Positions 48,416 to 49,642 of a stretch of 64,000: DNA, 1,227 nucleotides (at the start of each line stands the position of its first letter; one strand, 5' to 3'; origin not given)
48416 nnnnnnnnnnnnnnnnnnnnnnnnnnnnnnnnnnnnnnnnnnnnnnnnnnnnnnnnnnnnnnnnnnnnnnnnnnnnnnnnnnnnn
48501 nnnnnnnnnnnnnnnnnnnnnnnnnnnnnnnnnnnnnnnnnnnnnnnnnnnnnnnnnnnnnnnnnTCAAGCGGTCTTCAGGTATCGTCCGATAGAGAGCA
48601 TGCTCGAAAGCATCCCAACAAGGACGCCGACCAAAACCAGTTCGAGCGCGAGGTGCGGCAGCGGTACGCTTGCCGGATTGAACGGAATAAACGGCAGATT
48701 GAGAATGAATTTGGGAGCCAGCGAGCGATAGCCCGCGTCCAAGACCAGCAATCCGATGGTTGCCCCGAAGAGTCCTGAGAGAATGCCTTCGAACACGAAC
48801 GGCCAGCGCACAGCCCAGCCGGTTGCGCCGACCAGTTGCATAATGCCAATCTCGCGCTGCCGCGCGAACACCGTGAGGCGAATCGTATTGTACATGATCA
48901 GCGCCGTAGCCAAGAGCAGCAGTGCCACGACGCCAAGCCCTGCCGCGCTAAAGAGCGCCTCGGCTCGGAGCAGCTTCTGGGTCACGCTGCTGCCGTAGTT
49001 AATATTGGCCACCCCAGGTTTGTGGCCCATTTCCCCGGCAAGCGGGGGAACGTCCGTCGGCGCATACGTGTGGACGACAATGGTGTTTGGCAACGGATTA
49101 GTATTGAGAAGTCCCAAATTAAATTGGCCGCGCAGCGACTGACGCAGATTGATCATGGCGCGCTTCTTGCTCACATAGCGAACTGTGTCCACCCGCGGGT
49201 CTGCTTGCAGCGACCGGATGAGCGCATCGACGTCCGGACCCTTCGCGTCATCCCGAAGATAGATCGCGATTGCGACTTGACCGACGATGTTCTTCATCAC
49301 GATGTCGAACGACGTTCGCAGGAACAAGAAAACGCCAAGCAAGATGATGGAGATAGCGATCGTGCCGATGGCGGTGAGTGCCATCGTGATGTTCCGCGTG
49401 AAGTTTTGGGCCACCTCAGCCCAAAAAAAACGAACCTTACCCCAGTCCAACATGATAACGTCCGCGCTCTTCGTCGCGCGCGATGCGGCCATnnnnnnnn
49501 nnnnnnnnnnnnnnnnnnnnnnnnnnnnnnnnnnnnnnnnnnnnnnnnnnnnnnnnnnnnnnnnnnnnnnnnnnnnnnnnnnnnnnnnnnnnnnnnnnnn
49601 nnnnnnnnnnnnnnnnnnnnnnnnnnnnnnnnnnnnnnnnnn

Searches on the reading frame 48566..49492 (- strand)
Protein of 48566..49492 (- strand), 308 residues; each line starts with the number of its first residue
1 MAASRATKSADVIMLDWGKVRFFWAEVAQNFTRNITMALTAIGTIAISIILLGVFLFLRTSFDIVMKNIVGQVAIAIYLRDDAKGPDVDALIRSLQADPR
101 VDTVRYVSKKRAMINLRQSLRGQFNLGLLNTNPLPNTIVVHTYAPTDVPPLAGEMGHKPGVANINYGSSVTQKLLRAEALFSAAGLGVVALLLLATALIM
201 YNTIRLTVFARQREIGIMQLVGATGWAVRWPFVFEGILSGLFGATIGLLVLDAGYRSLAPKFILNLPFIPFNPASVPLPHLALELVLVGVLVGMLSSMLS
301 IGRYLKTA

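Call 25: search_protein_families(library=pfam, proteins=[window:48566-49492:-], max_evalue=0.00001)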
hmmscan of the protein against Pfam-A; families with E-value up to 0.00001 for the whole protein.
window:48566-49492:- (308 aa): 2 families
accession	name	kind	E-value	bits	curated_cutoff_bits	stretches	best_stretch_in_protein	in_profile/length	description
PF02687.27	FtsX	-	7.5e-15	55.5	25.5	1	188-307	3-118/120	FtsX-like permease C-terminal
PF18075.7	FtsX_ECD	-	1.4e-14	54.9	23.5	1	73-163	1-95/96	FtsX extracellular domain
